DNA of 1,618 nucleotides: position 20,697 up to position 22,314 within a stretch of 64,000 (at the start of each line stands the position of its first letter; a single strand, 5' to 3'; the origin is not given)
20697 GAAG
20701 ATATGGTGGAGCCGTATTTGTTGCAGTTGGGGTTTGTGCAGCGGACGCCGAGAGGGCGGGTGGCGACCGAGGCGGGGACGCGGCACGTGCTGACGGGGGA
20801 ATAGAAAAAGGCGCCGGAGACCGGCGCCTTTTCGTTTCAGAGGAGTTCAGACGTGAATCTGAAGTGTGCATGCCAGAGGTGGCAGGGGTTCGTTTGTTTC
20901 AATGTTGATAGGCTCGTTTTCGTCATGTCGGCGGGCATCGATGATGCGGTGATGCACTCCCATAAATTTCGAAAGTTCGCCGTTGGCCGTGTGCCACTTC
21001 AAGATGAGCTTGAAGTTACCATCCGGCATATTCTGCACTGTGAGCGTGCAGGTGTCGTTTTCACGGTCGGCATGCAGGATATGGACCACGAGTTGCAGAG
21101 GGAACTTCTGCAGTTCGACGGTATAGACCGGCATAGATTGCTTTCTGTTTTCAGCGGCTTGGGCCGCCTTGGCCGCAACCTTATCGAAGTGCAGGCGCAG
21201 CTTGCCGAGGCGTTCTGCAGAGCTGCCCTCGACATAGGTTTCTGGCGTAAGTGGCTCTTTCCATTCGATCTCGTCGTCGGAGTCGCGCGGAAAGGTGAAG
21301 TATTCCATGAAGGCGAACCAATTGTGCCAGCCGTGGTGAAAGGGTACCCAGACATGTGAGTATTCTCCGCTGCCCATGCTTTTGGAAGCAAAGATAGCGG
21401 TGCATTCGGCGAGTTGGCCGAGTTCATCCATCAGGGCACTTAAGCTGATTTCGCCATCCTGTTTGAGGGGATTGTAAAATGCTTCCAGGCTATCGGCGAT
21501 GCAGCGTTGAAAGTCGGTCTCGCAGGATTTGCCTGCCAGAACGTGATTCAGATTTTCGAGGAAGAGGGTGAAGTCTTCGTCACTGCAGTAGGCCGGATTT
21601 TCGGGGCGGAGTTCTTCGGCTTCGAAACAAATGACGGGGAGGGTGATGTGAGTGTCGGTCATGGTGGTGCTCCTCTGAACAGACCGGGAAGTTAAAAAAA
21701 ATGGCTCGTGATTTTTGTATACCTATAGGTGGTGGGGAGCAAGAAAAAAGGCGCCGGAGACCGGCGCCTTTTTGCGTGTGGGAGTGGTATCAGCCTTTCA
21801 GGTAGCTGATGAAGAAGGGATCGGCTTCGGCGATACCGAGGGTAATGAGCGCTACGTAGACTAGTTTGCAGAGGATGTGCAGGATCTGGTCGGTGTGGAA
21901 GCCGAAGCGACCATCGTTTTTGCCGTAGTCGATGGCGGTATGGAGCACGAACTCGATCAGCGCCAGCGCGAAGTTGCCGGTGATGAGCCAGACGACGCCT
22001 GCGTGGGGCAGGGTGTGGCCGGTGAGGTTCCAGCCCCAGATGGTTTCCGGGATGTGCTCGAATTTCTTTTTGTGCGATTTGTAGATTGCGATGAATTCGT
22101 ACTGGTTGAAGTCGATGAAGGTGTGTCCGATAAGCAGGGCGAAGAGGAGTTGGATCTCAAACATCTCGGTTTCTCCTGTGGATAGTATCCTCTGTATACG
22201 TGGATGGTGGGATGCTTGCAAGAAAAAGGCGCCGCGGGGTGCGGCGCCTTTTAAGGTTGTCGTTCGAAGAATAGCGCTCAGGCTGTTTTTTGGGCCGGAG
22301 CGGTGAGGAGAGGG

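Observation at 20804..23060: Low-GC3 three-gene cassette after ruvB, each gene capped by a near-identical palindromic terminator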

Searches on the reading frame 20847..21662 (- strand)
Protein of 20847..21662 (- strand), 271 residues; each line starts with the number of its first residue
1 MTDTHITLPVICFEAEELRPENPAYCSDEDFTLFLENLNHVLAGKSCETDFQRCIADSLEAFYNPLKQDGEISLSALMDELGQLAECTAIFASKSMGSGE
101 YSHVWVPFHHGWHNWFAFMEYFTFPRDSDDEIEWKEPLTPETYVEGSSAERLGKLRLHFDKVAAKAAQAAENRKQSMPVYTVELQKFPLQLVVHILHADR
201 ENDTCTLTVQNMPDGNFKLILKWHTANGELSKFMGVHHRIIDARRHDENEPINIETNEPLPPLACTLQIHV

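Call 7: search_protein_families(library=pfam, proteins=[window:20847-21662:-], max_evalue=1)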
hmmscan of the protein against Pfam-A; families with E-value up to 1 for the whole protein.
window:20847-21662:- (271 aa): 0 families

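Call 8: search_protein_families(library=ncbifam, proteins=[window:20847-21662:-], max_evalue=1)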
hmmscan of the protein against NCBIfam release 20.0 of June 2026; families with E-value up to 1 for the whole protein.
window:20847-21662:- (271 aa): 0 families

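Call 9: search_protein_families(library=padloc, proteins=[window:20847-21662:-], max_evalue=1)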
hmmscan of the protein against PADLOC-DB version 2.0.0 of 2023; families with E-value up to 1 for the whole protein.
window:20847-21662:- (271 aa): 0 families

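Call 10: search_protein_families(library=phrogs, proteins=[window:20847-21662:-], max_evalue=1)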
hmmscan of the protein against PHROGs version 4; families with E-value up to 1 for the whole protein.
window:20847-21662:- (271 aa): 0 families

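Call 12: find_encoding_contigs(protein=window:20847-21662:-, flank=10000, max_places=10)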
Protein window:20847-21662:- (271 aa): 2 contigs read that carry it; 1 place shown.
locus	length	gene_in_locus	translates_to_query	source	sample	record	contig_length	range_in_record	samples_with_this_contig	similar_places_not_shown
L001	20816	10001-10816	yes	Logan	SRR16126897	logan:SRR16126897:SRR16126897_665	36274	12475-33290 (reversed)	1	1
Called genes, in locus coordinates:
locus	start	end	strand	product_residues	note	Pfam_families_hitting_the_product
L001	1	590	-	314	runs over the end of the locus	PF02899:Phage_int_SAM_1, PF13495:Phage_int_SAM_4 (weak), PF00589:Phage_integrase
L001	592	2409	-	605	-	-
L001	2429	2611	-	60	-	-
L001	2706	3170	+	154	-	-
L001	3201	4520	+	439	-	PF01595:CNNM, PF00571:CBS, PF03471:CorC_HlyC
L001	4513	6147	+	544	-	PF00496:SBP_bac_5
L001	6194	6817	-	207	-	-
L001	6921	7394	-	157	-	-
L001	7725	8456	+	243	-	PF00392:GntR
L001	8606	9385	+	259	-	-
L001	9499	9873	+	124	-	PF11750:DUF3307 (weak)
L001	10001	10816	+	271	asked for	-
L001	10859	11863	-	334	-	PF01078:Mg_chelatase (faint), PF05496:RuvB_N, PF00004:AAA, PF07728:AAA_5 (faint), PF17864:AAA_lid_4, PF05491:WHD_RuvB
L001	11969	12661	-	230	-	PF00753:Lactamase_B, PF13483:Lactamase_B_3, PF12706:Lactamase_B_2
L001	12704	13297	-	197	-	PF01330:RuvA_N, PF00633:HHH (faint), PF14520:HHH_5, PF07499:RuvA_C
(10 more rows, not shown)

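Call 13: find_homologous_proteins(query=window:20847-21662:-)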
Query window:20847-21662:- (271 aa): 3 proteins with E <= 0.001 among 570 candidates.
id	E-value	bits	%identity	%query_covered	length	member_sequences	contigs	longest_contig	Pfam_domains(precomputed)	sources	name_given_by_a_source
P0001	8.9e-187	637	100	100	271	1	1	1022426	-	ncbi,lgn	-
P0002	1.5e-140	485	76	99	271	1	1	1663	-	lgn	-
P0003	4.5e-139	480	75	100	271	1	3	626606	-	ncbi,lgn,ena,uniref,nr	ncbi:MAG: hypothetical protein DI628_06505 [Blastochloris viridis]|uniref:Uncharacterized protein n=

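Call 14: find_encoding_contigs(protein=P0003, flank=10000, max_places=6)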
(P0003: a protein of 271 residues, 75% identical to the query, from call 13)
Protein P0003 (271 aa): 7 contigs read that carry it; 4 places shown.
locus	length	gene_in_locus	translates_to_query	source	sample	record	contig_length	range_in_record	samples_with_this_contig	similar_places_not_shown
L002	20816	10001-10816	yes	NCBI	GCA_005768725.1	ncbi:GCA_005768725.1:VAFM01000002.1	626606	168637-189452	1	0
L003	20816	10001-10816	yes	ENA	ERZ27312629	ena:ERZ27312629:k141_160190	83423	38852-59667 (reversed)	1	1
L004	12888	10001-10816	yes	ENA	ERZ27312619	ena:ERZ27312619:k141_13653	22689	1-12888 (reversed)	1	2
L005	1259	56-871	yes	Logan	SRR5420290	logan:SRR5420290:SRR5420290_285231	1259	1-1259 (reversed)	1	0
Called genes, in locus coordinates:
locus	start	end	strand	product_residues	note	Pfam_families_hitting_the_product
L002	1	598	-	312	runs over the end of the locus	PF13495:Phage_int_SAM_4 (weak), PF02899:Phage_int_SAM_1, PF00589:Phage_integrase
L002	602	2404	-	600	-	-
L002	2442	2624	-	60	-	-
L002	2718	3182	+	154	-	-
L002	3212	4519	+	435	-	PF01595:CNNM, PF00571:CBS, PF03471:CorC_HlyC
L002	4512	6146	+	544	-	PF00496:SBP_bac_5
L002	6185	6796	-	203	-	-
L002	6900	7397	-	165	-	-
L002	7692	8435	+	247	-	PF00392:GntR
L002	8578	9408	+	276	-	-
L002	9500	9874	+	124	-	PF11750:DUF3307 (weak)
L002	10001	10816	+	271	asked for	-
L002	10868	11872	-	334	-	PF01078:Mg_chelatase (faint), PF05496:RuvB_N, PF00004:AAA, PF07728:AAA_5 (faint), PF17864:AAA_lid_4, PF05491:WHD_RuvB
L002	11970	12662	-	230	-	PF00753:Lactamase_B, PF13483:Lactamase_B_3, PF12706:Lactamase_B_2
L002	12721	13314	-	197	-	PF01330:RuvA_N, PF14520:HHH_5, PF07499:RuvA_C (weak)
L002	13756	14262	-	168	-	PF02075:RuvC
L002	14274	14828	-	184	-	PF04264:YceI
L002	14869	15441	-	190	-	PF01292:Ni_hydr_CYTB, PF14358:DUF4405 (faint)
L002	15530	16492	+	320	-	PF19300:BPD_transp_1_N, PF00528:BPD_transp_1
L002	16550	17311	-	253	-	-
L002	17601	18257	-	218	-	PF01844:HNH (weak)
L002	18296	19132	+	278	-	PF00528:BPD_transp_1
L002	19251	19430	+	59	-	-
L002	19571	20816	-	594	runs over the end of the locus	PF00664:ABC_membrane, PF13191:AAA_16 (faint), PF00005:ABC_tran, PF02463:SMC_N (weak)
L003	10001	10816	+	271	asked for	-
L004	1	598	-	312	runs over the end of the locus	PF13495:Phage_int_SAM_4 (weak), PF02899:Phage_int_SAM_1, PF00589:Phage_integrase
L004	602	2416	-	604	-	-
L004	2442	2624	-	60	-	-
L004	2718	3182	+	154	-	-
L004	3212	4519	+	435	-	PF01595:CNNM, PF00571:CBS, PF03471:CorC_HlyC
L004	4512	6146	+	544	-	PF00496:SBP_bac_5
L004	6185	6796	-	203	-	-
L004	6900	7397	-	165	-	-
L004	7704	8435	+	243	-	PF00392:GntR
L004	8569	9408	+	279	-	-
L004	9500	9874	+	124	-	PF11750:DUF3307 (weak)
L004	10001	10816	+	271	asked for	-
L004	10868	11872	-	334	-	PF01078:Mg_chelatase (faint), PF05496:RuvB_N, PF00004:AAA, PF07728:AAA_5 (faint), PF17864:AAA_lid_4, PF05491:WHD_RuvB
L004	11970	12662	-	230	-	PF00753:Lactamase_B, PF13483:Lactamase_B_3, PF12706:Lactamase_B_2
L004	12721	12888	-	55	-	?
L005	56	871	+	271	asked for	-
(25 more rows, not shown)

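Call 15: find_encoding_contigs(protein=P0002, flank=10000, max_places=6)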
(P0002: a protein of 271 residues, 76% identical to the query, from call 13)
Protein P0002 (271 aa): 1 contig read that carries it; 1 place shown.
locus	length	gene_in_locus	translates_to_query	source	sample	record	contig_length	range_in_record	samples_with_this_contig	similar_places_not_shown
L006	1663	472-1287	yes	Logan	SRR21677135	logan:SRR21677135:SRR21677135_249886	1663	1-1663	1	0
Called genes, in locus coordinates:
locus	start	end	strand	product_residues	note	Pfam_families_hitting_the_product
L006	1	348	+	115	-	?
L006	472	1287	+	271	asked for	-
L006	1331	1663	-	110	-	?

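Call 28: find_homologous_proteins(query=L002:8578-9408:+, max_evalue=0.01)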
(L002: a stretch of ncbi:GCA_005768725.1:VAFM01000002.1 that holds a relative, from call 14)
Query L002:8578-9408:+ (276 aa): 1 proteins with E <= 0.01 among 881 candidates.
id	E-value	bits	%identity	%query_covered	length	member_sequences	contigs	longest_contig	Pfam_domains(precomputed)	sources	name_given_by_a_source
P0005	1.2e-187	640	100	100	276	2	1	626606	-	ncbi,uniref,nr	ncbi:MAG: hypothetical protein DI628_06495 [Blastochloris viridis]|uniref:Uncharacterized protein n=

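Call 35: search_solved_structures(query=A2, max_evalue=10)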
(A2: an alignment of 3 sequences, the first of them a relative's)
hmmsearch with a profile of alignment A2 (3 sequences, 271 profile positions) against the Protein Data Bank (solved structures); distinct sequences matched with E-value up to 10: 4.
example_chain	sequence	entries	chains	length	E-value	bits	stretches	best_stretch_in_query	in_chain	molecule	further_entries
7uek_A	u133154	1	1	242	0.042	16.3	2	183-250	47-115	OT3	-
2z17_A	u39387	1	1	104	0.32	13.4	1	12-36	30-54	Pleckstrin homology Sec7 and coiled-coil domains-binding protein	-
3e8o_A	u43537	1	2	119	1.1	11.7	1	189-228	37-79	uncharacterized protein with ferredoxin-like fold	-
4npo_A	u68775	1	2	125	1.2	11.5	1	189-228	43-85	Uncharacterized protein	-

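Call 39: predict_structure(alignment_id=A2)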
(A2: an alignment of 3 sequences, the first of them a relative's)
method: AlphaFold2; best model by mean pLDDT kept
length: 271 residues; sequences in the alignment: 3
mean_pLDDT: 42.2   pTM: 0.34
mean pLDDT of the five models: 42.2, 41.6, 41.4, 40.3, 36.3
residues with pLDDT >= 90: 0; 70-90: 0; 50-70: 54; < 50: 217
segments of 3 or more residues with pLDDT < 50: 1-15, 20-26, 65-78, 85-140, 142-160, 162-218, 228-254, 259-271
pLDDT, mean of each block of 10 residues (from residue 1): 30 45 51 62 56 55 44 46 48 35 28 34 33 43 42 46 43 32 33 38 46 43 47 38 38 47 35 31
secondary structure, 60 per line:
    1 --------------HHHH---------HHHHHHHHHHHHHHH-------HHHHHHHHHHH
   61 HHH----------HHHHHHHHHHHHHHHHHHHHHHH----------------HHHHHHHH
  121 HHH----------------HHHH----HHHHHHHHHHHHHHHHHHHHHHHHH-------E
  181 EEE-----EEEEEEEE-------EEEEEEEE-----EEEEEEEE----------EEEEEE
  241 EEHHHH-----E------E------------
elements in order: H15-18 H28-42 H50-63 H74-96 H113-123 H140-143 H148-172 E180-183 E189-196 E204-211 E217-224 E235-242 H243-246

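Call 69: search_dna_similar(query=window:20847-21662:-, collection=phages, mode=protein, max_evalue=0.01, max_rows=10)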
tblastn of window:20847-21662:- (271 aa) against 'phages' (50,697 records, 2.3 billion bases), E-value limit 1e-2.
No match.

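Call 84: find_related_loci(query=A2, collection=viral_contigs, flank=5000)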
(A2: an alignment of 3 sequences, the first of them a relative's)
Query A2 (271 aa) in viral_contigs; peptide patterns used: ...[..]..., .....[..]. (x = any residue, [..] = any of these).
28 stretches matched a pattern, but none encodes a relative of the query by tblastn (E <= 1e-3).

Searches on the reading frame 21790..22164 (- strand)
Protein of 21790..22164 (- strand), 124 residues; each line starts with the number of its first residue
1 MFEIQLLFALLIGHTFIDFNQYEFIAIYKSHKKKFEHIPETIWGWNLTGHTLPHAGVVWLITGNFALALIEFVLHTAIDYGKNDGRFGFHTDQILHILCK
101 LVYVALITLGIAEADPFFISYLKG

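Call 7: search_protein_families(library=pfam, proteins=[window:21790-22164:-], max_evalue=1)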
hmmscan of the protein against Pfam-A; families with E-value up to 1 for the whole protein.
window:21790-22164:- (124 aa): 1 family
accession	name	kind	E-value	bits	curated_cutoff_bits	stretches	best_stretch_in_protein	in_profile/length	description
PF11750.13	DUF3307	-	6.4e-06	26.6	23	1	6-106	1-108/127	Protein of unknown function (DUF3307)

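Call 8: search_protein_families(library=ncbifam, proteins=[window:21790-22164:-], max_evalue=1)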
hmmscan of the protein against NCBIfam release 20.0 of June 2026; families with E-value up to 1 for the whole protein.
window:21790-22164:- (124 aa): 0 families

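Call 9: search_protein_families(library=padloc, proteins=[window:21790-22164:-], max_evalue=1)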
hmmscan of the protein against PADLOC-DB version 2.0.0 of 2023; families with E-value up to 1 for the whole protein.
window:21790-22164:- (124 aa): 1 family
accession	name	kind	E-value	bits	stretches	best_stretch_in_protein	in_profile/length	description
PDLC01037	Csx1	-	0.045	11.3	1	12-53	48-89/320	ARF+Nuclease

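Call 10: search_protein_families(library=phrogs, proteins=[window:21790-22164:-], max_evalue=1)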
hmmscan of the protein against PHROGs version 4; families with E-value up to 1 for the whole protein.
window:21790-22164:- (124 aa): 1 family
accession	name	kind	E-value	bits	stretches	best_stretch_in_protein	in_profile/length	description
phrog_2470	-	moron, auxiliary metabolic gene and host takeover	1.1e-16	62.1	1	4-108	6-117/119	membrane protein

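Call 68: search_dna_similar(query=window:21790-22164:-, collection=phages, mode=protein, max_evalue=0.001, max_rows=12)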
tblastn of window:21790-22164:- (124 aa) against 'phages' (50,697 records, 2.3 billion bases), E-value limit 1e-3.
Records with a match: 151; places in all: 151; records where one place covers at least 80% of the query: 118.
Best place of each record, by identity: <60% 151.
By first word of the organism name: Pseudomonas 61; Rhizobium 43; Ralstonia 10; Aeromonas 10; Sulfitobacter 6; Sinorhizobium 5; Xanthomonas 5; Acinetobacter 4; Burkholderia 4; Bradyrhizobium 1; and 2 more.
By host as written in the record: Pseudomonas aeruginosa 27; - 11; Pseudomonas aeruginosa PAO1 8; Ralstonia solanacearum 7; Sulfitobacter sp. CB2047 6; Sinorhizobium meliloti 5; Aeromonas salmonicida 5; Aeromonas hydrophila 4; and 49 more.
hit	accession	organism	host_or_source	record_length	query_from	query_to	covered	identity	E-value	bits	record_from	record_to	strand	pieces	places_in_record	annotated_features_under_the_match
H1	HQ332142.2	Sulfitobacter phage pCB2047-A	Sulfitobacter sp. CB2047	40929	1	103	83%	49.5%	2e-22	96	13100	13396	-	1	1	hypothetical protein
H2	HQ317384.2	Sulfitobacter phage pCB2047-C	Sulfitobacter sp. CB2047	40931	1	103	83%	49.5%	2e-22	96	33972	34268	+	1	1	hypothetical protein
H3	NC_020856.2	Sulfitobacter phage pCB2047-C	Sulfitobacter sp. CB2047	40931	1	103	83%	49.5%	2e-22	96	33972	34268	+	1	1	membrane protein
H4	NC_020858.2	Sulfitobacter phage pCB2047-A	Sulfitobacter sp. CB2047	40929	1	103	83%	49.5%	2e-22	96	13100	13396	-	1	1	membrane protein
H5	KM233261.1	Sulfitobacter phage NYA-2014a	Sulfitobacter sp. CB2047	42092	1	103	83%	49.5%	2e-22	96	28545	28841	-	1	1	DUF3307-containing protein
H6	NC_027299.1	Sulfitobacter phage NYA-2014a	Sulfitobacter sp. CB2047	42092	1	103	83%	49.5%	2e-22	96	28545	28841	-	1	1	membrane protein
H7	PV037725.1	Pseudomonas phage Viktualia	Pseudomonas syringae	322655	4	107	84%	43.8%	2e-17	82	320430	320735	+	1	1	membrane protein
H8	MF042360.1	Pseudomonas phage Phabio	Pseudomonas fluorescens SBW25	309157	6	111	85%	42.1%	1e-14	74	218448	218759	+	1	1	hypothetical protein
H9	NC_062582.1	Pseudomonas phage Phabio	Pseudomonas fluorescens SBW25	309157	6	111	85%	42.1%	1e-14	74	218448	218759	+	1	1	membrane protein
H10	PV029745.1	Pseudomonas phage phiHQ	Pseudomonas aeruginosa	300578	4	108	85%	42.5%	2e-18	85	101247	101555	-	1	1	hypothetical protein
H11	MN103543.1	Pseudomonas phage vB_PaeM_PS119XW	-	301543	4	108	85%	42.5%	3e-18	84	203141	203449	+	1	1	hypothetical protein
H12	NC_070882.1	Pseudomonas phage vB_PaeM_PS119XW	-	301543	4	108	85%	42.5%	3e-18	84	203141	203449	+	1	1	membrane protein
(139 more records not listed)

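Call 71: get_annotated_region(hit=H4, flank=3000)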
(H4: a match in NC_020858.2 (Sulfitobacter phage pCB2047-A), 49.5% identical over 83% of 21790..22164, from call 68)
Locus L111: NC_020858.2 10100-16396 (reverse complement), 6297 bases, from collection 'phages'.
description: Sulfitobacter phage pCB2047-A, complete genome.
organism: Sulfitobacter phage pCB2047-A (NCBI taxid 754045)
taxonomy: Viruses; Duplodnaviria; Heunggongvirae; Uroviricota; Caudoviricetes
host: Sulfitobacter sp. CB2047; source: Arctic: Norwegian Sea; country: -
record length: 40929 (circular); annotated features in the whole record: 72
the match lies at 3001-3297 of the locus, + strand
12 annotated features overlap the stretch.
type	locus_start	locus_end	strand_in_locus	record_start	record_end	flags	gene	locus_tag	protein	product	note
CDS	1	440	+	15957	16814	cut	-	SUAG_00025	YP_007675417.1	hypothetical protein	-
CDS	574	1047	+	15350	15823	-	-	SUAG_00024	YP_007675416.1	hypothetical protein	-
CDS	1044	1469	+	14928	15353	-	-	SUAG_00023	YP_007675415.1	hypothetical protein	-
CDS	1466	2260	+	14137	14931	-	-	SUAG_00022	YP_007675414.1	hypothetical protein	-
CDS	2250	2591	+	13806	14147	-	-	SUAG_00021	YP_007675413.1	hypothetical protein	-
CDS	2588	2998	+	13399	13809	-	-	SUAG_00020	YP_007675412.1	hypothetical protein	-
CDS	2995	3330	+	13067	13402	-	-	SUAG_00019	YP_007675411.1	membrane protein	similar to PHIKZ197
CDS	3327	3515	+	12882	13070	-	-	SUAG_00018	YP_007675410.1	integrase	-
CDS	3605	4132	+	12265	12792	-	-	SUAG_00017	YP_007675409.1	hypothetical protein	-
CDS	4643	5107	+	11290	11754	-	-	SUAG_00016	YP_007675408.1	restriction endonuclease II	-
CDS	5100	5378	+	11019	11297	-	-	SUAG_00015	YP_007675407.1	hypothetical protein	-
CDS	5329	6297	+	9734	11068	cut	-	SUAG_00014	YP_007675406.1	terminase large subunit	-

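Call 90: list_cluster_members(proteins=[P0001, P0004, window:21790-22164:-])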
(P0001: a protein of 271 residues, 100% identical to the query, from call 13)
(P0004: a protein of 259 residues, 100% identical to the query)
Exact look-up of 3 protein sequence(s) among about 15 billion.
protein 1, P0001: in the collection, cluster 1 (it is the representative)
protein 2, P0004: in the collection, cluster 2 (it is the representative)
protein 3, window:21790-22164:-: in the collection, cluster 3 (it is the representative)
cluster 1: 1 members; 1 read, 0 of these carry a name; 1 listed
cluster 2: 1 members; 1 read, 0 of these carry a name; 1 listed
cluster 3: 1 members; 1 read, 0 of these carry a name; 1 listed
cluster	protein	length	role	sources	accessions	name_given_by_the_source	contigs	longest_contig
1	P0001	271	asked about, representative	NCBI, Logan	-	-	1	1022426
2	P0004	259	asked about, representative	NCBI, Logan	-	-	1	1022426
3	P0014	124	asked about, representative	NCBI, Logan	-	-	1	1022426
